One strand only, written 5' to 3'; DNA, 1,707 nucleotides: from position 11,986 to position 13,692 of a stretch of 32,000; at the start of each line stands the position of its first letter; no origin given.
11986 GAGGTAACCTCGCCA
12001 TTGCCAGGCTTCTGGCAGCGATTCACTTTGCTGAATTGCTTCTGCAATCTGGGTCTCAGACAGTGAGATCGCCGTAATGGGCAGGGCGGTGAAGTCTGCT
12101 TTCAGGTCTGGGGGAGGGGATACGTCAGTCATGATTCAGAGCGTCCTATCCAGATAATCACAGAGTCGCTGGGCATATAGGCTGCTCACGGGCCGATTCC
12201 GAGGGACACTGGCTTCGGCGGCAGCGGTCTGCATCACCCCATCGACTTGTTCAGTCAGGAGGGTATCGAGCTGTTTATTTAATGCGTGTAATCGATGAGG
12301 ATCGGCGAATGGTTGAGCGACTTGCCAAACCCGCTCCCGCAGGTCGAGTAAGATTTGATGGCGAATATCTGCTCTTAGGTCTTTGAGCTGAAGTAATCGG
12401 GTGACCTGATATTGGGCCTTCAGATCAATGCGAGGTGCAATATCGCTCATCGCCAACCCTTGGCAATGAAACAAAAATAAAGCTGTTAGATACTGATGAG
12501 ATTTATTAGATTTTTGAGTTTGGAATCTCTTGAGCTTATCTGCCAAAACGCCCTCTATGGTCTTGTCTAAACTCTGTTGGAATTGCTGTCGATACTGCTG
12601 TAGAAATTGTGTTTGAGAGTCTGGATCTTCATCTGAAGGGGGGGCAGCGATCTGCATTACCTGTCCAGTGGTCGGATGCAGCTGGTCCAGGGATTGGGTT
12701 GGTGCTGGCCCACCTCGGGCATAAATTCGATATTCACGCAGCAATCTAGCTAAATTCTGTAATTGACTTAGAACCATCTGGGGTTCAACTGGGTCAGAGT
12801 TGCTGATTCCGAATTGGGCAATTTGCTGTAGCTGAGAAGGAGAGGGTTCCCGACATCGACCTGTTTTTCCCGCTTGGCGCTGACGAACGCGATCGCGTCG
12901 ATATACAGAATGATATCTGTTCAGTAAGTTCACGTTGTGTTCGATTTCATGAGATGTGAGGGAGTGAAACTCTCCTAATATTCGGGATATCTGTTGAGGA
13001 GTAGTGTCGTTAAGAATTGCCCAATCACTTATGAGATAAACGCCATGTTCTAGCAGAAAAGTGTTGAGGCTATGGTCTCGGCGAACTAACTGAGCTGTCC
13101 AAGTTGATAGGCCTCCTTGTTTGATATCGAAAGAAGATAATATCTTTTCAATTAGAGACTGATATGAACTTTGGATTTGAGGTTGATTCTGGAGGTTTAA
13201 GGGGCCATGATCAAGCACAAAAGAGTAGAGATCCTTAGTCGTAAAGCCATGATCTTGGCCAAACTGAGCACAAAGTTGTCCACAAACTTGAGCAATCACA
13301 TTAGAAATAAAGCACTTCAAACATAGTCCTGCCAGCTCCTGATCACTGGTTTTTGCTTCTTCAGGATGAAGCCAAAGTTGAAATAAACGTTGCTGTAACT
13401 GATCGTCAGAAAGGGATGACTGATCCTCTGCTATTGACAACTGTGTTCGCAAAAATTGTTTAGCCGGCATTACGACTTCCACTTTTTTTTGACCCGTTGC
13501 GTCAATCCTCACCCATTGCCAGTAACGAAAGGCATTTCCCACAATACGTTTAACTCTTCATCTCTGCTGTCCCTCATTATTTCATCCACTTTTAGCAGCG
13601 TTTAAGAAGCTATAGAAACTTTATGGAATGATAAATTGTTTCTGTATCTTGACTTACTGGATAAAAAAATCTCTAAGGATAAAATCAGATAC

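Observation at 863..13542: Envelope module built around two CHAT proteases, a CHASE2 sensor, a TPS exoprotein and a sigma-like factor, with no assigned function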

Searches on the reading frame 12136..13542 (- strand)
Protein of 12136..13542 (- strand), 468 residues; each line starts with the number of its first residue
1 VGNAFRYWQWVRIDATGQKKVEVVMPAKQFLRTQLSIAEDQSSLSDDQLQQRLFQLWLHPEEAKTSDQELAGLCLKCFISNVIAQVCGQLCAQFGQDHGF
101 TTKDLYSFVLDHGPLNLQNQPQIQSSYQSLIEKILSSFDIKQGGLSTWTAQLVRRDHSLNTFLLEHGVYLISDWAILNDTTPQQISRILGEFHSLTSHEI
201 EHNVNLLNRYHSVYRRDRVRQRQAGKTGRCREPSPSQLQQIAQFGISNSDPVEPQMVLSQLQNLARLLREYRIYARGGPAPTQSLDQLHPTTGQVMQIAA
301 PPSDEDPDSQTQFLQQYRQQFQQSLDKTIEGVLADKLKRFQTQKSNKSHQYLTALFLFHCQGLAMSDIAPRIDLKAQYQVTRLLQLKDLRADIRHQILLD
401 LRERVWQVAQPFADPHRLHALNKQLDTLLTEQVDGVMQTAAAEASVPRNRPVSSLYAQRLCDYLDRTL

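Call 4: search_protein_families(library=pfam, proteins=[window:12136-13542:-], max_evalue=0.01)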
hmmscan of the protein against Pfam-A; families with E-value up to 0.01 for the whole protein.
window:12136-13542:- (468 aa): 0 families

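Call 5: search_protein_families(library=ncbifam, proteins=[window:12136-13542:-], max_evalue=0.01)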
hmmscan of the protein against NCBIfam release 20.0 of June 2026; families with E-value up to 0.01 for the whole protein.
window:12136-13542:- (468 aa): 0 families

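Call 6: search_protein_families(library=pfam, proteins=[window:12136-13542:-], max_evalue=10)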
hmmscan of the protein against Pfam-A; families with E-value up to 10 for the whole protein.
window:12136-13542:- (468 aa): 4 families
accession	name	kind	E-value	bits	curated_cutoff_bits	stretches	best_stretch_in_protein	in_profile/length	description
PF00191.25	Annexin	-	0.13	12.8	25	0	314-337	36-59/66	Annexin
PF21698.3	Spo16_C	-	0.18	12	27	1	178-195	19-36/43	Spo16 protein, C-terminal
PF07319.16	DnaI_N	-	0.26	12.4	24.1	0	117-142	11-36/94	Primosomal protein DnaI N-terminus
PF23267.1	ENOX1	-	1.8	9.1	27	1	308-350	52-93/110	ENOX1-like domain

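Call 12: find_homologous_proteins(query=window:12136-13542:-, max_evalue=0.001)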
Query window:12136-13542:- (468 aa): 489 proteins with E <= 0.001 among 8000 candidates; the best 120 are listed.
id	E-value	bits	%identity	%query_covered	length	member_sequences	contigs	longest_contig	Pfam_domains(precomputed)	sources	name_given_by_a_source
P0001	4.1e-290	980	93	100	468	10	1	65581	-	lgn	-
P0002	6.5e-277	937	90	100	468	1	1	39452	-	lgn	-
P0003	9.1e-268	906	88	100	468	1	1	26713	-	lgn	-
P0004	5.0e-150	518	54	100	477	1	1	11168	-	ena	-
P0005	6.4e-146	505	54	100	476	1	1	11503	-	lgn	-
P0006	2.0e-144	500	53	100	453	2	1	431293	-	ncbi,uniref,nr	ncbi:hypothetical protein [Acaryochloris thomasi]|uniref:hypothetical protein n=1 Tax=Acaryochloris 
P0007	4.4e-135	469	49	99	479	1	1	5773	-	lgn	-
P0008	1.3e-132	461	49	99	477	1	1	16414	-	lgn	-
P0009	1.9e-132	460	48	99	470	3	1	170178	-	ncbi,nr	ncbi:hypothetical protein H6G89_25585 [Oscillatoria sp. FACHB-1407]|nr:hypothetical protein [Oscilla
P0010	9.3e-132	458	49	99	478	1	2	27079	-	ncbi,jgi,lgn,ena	ncbi:MAG TPA: hypothetical protein V6C78_06280 [Crinalium sp.]|jgi:hypothetical protein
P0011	6.0e-130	452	47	99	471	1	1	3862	-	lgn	-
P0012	5.1e-129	449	51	95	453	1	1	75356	-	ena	-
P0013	8.8e-128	445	51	95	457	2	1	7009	-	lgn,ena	-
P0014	4.6e-127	443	48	99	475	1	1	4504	-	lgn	-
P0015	7.2e-125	435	49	100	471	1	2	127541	-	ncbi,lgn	-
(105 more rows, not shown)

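Call 13: search_solved_structures(query=window:12136-13542:-, max_evalue=10, show_alignments=2)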
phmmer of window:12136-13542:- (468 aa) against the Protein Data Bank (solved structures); distinct sequences matched with E-value up to 10: 1.
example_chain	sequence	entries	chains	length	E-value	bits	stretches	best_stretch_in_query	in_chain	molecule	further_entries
3pzt_A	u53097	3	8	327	2.1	10.3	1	165-194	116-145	Endoglucanase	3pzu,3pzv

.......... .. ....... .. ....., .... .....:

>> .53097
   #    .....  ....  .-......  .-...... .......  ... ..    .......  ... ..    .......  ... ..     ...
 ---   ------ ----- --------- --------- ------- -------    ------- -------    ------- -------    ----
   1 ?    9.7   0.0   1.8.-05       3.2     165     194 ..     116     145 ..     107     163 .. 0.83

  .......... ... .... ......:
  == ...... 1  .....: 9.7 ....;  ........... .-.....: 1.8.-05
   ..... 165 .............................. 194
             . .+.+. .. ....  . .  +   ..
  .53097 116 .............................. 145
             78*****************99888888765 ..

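Call 15: search_solved_structures(query=A1, max_evalue=10, show_alignments=3)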
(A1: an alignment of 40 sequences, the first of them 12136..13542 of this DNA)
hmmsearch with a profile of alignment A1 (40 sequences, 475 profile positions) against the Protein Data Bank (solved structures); distinct sequences matched with E-value up to 10: 5.
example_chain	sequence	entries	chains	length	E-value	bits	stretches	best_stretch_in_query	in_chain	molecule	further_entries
3pzt_A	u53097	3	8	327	0.046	15.7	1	166-195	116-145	Endoglucanase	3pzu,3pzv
9y6s_4H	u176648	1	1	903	0.055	15.5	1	197-283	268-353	DMAP6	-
4xzb_A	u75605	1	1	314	0.23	13.4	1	163-193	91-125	CelA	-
4xzw_A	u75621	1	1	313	0.48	12.4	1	149-193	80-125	endo-glucanase chimera C10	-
9wcc_A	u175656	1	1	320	1.4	10.8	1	166-194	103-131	AABGIC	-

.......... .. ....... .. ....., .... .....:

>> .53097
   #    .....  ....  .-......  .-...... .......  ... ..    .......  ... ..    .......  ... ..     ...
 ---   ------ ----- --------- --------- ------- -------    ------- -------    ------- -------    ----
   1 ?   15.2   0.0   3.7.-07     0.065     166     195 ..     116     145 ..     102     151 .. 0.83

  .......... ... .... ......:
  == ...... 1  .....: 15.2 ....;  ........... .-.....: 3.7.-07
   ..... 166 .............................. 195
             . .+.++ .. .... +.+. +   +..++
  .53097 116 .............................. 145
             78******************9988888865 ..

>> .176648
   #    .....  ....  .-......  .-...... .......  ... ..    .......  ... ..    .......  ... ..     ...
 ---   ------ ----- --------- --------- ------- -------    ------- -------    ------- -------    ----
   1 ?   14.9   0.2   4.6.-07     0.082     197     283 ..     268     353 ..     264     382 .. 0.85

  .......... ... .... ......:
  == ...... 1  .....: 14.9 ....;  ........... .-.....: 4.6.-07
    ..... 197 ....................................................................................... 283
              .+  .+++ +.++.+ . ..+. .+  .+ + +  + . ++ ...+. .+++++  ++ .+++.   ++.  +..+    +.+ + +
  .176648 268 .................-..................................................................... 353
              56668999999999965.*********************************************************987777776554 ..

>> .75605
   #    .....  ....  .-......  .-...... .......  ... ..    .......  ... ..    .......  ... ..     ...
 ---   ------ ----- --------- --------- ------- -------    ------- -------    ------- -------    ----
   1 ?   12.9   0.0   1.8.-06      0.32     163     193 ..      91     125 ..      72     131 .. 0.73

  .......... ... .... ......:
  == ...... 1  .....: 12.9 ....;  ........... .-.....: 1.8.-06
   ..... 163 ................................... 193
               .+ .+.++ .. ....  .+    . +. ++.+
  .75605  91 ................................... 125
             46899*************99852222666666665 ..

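Call 17: find_related_loci(query=A1, collection=genome_contigs, flank=10000)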
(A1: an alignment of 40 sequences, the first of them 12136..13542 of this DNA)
Query A1 (468 aa) in genome_contigs; peptide patterns used: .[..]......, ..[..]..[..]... (x = any residue, [..] = any of these).
421 stretches matched a pattern; 398 encode a relative of the query (tblastn E <= 1e-3); the best 80 are kept; 80 distinct loci.
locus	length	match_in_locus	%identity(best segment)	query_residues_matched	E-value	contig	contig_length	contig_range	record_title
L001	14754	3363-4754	47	1-465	2e-138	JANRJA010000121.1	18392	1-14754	MAG: Oculatellaceae cyanobacterium bins.114 k141_2123198, whole genome shotgun sequence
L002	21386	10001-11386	49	1-468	3e-134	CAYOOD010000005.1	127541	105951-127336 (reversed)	MAG TPA_asm: uncultured bacterium isolate binchicken_co135_64 genome assembly, contig: NODE_317_length_127541_cov_25.863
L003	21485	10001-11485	45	1-465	1e-126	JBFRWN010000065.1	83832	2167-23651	MAG: Synechococcus sp. isolate 05_out_wi_poop_bin.19 05outWiPooB19_c_000001359856, whole genome shotgun sequence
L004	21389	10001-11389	46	1-465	3e-126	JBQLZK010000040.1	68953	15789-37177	MAG: Thainema sp. isolate MCC5402 contig_40, whole genome shotgun sequence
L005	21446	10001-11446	45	1-465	7e-126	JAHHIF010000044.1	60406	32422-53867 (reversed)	MAG: Symplocastrum torsivum CPER-KK1 scaffold_197_c1, whole genome shotgun sequence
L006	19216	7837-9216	46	1-465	2e-124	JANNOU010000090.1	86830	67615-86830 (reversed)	MAG: Leptolyngbya sp. SOY_34_metabat_272 SOY_34_k141_852265, whole genome shotgun sequence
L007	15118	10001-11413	46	1-468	3e-124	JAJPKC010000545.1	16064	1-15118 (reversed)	MAG: Oscillatoriales cyanobacterium Centralia_MAG_596 k107_2892213, whole genome shotgun sequence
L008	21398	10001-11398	46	1-465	3e-123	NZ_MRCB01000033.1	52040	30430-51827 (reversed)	Hydrococcus rivularis NIES-593 NIES-593_Scaffold_33, whole genome shotgun sequence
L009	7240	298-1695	44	1-464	5e-123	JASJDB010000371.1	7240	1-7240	MAG: Xenococcaceae cyanobacterium MO_167.B52 MO_167.c_10371, whole genome shotgun sequence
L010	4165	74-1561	45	1-465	9e-125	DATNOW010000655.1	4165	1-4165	MAG TPA_asm: Chroococcidiopsis sp. isolate SMAG_U16465 k141_177229, whole genome shotgun sequence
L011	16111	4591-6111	43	1-468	2e-122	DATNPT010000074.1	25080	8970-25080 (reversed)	MAG TPA_asm: Chroococcales cyanobacterium isolate SMAG_U16488 k141_4641098, whole genome shotgun sequence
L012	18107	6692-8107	49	1-465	1e-138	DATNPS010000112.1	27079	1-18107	MAG TPA_asm: Crinalium sp. isolate SMAG_U16487 k141_3024267, whole genome shotgun sequence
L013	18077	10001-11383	44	1-466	2e-122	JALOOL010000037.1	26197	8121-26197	MAG: Hydrococcus sp. Prado102 scaffold_2175, whole genome shotgun sequence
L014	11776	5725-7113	44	1-464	7e-121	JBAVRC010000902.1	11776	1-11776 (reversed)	MAG: Thermosynechococcaceae cyanobacterium isolate MFD03026_ilm_asm_bin6 k127_74299, whole genome shotgun sequence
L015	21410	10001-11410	44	1-466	4e-121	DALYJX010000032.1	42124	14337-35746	MAG TPA_asm: Phormidiaceae cyanobacterium CTOTU46633 NODE_65_length_42124_cov_27.456678, whole genome shotgun sequence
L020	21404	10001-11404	43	1-465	1e-119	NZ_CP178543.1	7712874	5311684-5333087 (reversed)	Capilliphycus salinus ALCB114379 voucher ALCB 114379 chromosome, complete genome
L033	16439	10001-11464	44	1-465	5e-116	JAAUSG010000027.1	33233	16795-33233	MAG: Leptolyngbyaceae cyanobacterium RU_5_1 NODE_436_length_33233_cov_4.433879, whole genome shotgun sequence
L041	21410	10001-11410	43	1-464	1e-115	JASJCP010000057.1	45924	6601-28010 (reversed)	MAG: Xenococcaceae cyanobacterium MO_167.B27 MO_167.c_771, whole genome shotgun sequence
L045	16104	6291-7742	44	1-465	2e-115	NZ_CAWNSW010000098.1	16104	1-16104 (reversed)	Stenomitos frigidus ULC18 isolate ena-yuan-GCF_003003795.1 NZ_PVWK01000164.1, whole genome shotgun sequence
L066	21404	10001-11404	44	1-464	8e-111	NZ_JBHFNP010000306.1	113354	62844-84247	Microseira sp. BLCC-F43 bin1.fa-306, whole genome shotgun sequence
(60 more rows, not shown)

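Call 23: search_protein_families(library=pfam, proteins=[L004:13387-13926:+, L004:13923-14813:+, L004:14995-16839:+, L020:13108-14109:+, L020:14158-16695:-, L020:8210-9811:+, L020:17134-18129:+], max_evalue=0.001)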
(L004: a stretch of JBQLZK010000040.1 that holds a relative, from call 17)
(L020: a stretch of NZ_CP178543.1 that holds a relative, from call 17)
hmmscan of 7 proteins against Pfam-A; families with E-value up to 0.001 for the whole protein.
L004:13387-13926:+ (179 aa): 0 families

L004:13923-14813:+ (296 aa): 1 family
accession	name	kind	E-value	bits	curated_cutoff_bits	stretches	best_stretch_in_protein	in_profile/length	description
PF01063.24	Aminotran_4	-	1.8e-45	155.9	28.5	1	54-264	1-222/223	Amino-transferase class IV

L004:14995-16839:+ (614 aa): 9 families
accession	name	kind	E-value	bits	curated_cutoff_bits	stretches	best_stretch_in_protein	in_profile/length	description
PF01434.24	Peptidase_M41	-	1.8e-77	260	29.9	1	408-602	1-191/191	Peptidase family M41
PF00004.35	AAA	-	3.2e-48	163.9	21.2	1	195-327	1-130/131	ATPase family associated with various cellular activities (AAA)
PF17862.7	AAA_lid_3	-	2.6e-17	62.4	27.2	1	350-392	1-43/45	AAA+ lid domain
PF06480.20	FtsH_ext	-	7.2e-14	52.3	25.5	1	10-100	3-103/103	FtsH Extracellular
PF07728.20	AAA_5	-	5.6e-07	30.1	22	1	194-315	1-136/139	AAA domain (dynein-related subfamily)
PF06068.19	TIP49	-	1.7e-05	24.6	23.8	1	193-229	51-89/347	TIP49 P-loop domain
PF05496.18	RuvB_N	-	0.00026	21.2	27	0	194-228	35-69/159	Holliday junction DNA helicase RuvB P-loop domain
PF13401.12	AAA_22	-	0.00052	20.8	27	0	195-216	8-29/130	AAA domain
PF13191.12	AAA_16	-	0.0007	20.6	32.6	0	183-228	15-63/167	AAA ATPase domain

L020:13108-14109:+ (333 aa): 4 families
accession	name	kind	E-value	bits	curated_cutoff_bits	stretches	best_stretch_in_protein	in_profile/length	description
PF00805.28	Pentapeptide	-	4.8e-66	218.2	20.2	8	67-106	1-40/40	Pentapeptide repeats (8 copies)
PF13599.13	Pentapeptide_4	-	2.2e-35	121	38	5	56-128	5-77/78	Pentapeptide repeat region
PF13576.12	Pentapeptide_3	-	2e-19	70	27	0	50-92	2-47/48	Pentapeptide repeats (9 copies)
PF25296.1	Decapeptide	-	2.5e-07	30.9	45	0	72-127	15-70/74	Decapeptide repeat region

L020:14158-16695:- (845 aa): 1 family
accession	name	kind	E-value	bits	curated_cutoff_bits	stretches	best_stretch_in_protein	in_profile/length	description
PF00343.26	Phosphorylase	-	0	1140.8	27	1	113-824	2-713/713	Carbohydrate phosphorylase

L020:8210-9811:+ (533 aa): 2 families
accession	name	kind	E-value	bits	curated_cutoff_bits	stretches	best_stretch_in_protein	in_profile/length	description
PF00082.27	Peptidase_S8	-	9.8e-65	219.1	21.8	1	266-526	1-273/288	Subtilase family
PF04151.21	PPC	-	2.2e-07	32.1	25.9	1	117-187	3-69/70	Bacterial pre-peptidase C-terminal domain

L020:17134-18129:+ (331 aa): 1 family
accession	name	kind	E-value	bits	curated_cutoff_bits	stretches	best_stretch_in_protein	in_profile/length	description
PF00581.25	Rhodanese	-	1.4e-21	77.2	22.2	2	210-322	2-101/102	Rhodanese-like domain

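Call 24: predict_structure(alignment_id=A1)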
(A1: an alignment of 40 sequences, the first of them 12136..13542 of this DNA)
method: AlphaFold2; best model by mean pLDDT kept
length: 468 residues; sequences in the alignment: 40
mean_pLDDT: 80.3   pTM: 0.57
mean pLDDT of the five models: 80.3, 80.3, 80.2, 76.8, 75.3
residues with pLDDT >= 90: 139; 70-90: 247; 50-70: 55; < 50: 27
segments of 3 or more residues with pLDDT < 50: 118-124, 282-297
pLDDT, mean of each block of 10 residues (from residue 1): 77 85 90 70 71 83 76 92 94 86 89 58 59 89 88 92 89 92 89 77 92 85 79 89 66 78 90 83 38 42 60 77 90 89 81 91 87 91 91 90 84 74 79 79 64 78 86
secondary structure, 60 per line:
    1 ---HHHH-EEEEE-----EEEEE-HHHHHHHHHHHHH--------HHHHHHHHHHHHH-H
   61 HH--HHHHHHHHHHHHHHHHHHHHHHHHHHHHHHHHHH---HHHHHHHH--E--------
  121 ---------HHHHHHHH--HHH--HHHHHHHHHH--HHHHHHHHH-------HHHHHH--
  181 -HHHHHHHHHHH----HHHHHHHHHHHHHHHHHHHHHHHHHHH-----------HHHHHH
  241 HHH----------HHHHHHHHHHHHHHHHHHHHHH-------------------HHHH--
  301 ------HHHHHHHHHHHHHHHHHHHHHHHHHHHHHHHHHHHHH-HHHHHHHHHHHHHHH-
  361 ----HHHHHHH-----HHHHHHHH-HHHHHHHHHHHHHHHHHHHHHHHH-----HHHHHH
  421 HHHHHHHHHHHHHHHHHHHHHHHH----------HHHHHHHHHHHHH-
elements in order: H4-7 E9-13 E19-23 H25-37 H46-58 H65-98 H102-109 H130-137 H145-154 H157-165 H173-178 H182-192 H197-223 H235-243 H254-275 H295-298 H307-343 H345-359 H365-371 H377-384 H386-409 H415-444 H455-467

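Call 28: fold_search(model_id=the predicted structure, library=pdb)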
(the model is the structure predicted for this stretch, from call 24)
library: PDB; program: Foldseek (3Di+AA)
matches with E <= 10: 232; with E <= 0.001: 0
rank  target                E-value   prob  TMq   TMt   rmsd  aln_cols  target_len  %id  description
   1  8wpm_A                9.5e-02  0.20  0.15  0.12  31.4       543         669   12  Cryo-EM structure of the human TRPC1/C4 heteromer in complex with Pico145 (released 2024-10-16)
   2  6ccv_F                1.4e-01  0.51  0.17  0.23  24.8       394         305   15  Crystal structure of a Mycobacterium smegmatis RNA polymerase transcription initiation complex with inhibitor Rifampic (released 2018-08-15)
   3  9e85_F                1.5e-01  0.57  0.18  0.24  24.0       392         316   14  De Novo Mycobacterium tuberculosis transcription initiation promoter complex with 6-mer RNA and closed Beta' clamp (RN (released 2025-10-01)
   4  9e86_F                1.8e-01  0.47  0.16  0.23  25.4       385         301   15  De Novo Mycobacterium tuberculosis transcription initiation promoter complex with 5-mer RNA and open Beta' clamp (RNA  (released 2025-10-01)
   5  5vi5_F                2.2e-01  0.44  0.16  0.22  25.4       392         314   14  Structure of Mycobacterium smegmatis transcription initiation complex with a full transcription bubble (released 2017-07-26)
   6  6edt_F                4.3e-01  0.30  0.16  0.21  25.2       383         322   14  Mycobacterium tuberculosis RNAP open promoter complex with RbpA/CarD and AP3 promoter (released 2018-11-21)
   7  9j3j_A                5.6e-01  0.12  0.17  0.16  26.1       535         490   10  Arabidopsis ATP/ADP translocator AtNTT1 (released 2025-03-19)
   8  9khi_A                5.8e-01  0.08  0.15  0.13  28.6       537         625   11  Cryo-EM structure of heteromeric TRPC channel (released 2025-11-12)
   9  9jb7                  6.9e-01  0.05  0.11  0.06  27.1       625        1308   10  Multidrug resistance-associated protein 2 in complex with SN-38G (released 2026-04-08)
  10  7qfw_A                7.5e-01  0.06  0.11  0.07  24.8       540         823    9  S.c. Condensin peripheral Ycg1 subcomplex bound to DNA (released 2022-06-15)
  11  8x6f_E                8.6e-01  0.25  0.18  0.26  24.7       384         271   12  Cryo-EM structure of Staphylococcus aureus sigA-dependent RNAP-promoter open complex (released 2024-06-05)
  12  8r6r_F                8.6e-01  0.23  0.17  0.23  25.4       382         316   15  Mycobacterium smegnatis RNA polymerase RP2-like transcription initiation complex with SigmaA, RbpA and open promoter D (released 2024-10-02)
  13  8if8_B                8.6e-01  0.04  0.10  0.09  24.4       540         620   11  Arabinosyltransferase AftA (released 2023-05-31)
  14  8rq4                  8.6e-01  0.04  0.10  0.05  27.6       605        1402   11  Cryo-em structure of the rat Multidrug resistance-associated protein 2 (rMrp2) in complex with probenecid (released 2024-02-14)
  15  7b0s_A                8.9e-01  0.06  0.13  0.10  34.6       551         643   12  TRPC4 in complex with inhibitor GFB-8438 (released 2020-12-09)
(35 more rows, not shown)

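Call 31: search_protein_families(library=pfam, alignment_id=A1, max_evalue=1)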
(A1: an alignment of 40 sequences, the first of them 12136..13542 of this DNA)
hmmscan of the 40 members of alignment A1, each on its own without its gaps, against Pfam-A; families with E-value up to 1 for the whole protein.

A. member 1, window:12136-13542:- (468 aa): 3 families
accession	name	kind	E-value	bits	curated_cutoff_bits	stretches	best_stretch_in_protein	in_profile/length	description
PF00191.25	Annexin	-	0.13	12.8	25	0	314-337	36-59/66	Annexin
PF21698.3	Spo16_C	-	0.18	12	27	0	178-195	19-36/43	Spo16 protein, C-terminal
PF07319.16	DnaI_N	-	0.26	12.4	24.1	0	117-142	11-36/94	Primosomal protein DnaI N-terminus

B. families by the number of members that match (of 40 scanned): 69 families (the first 25 are shown)
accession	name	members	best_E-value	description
PF16767.10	KinB_sensor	13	0.00026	Sensor domain of alginate biosynthesis sensor protein KinB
PF11304.13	DUF3106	10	0.00013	Protein of unknown function (DUF3106)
PF16545.11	CCM2_C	7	0.0029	Cerebral cavernous malformation protein, harmonin-homology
PF12833.13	HTH_18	5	0.029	Helix-turn-helix domain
PF22566.2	UBA_8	4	0.0058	UBA-like domain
PF04718.20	ATP-synt_G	4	0.079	Mitochondrial ATP synthase g subunit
PF11316.14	Rhamno_transf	3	0.00044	Putative rhamnosyl transferase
PF22882.2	GT-D-like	3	0.0011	GT-D fold-like domain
PF14493.12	HTH_40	3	0.047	Helix-turn-helix domain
PF05504.16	Spore_GerAC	2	0.021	Spore germination B3/ GerAC like, C-terminal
PF03221.22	HTH_Tnp_Tc5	2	0.046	Tc5 transposase DNA-binding domain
PF04959.19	ARS2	2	0.052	Arsenite-resistance protein 2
PF14555.12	UBA_4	2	0.06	UBA-like domain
PF12389.13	Peptidase_M73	2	0.11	Camelysin metallo-endopeptidase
PF00191.25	Annexin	2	0.13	Annexin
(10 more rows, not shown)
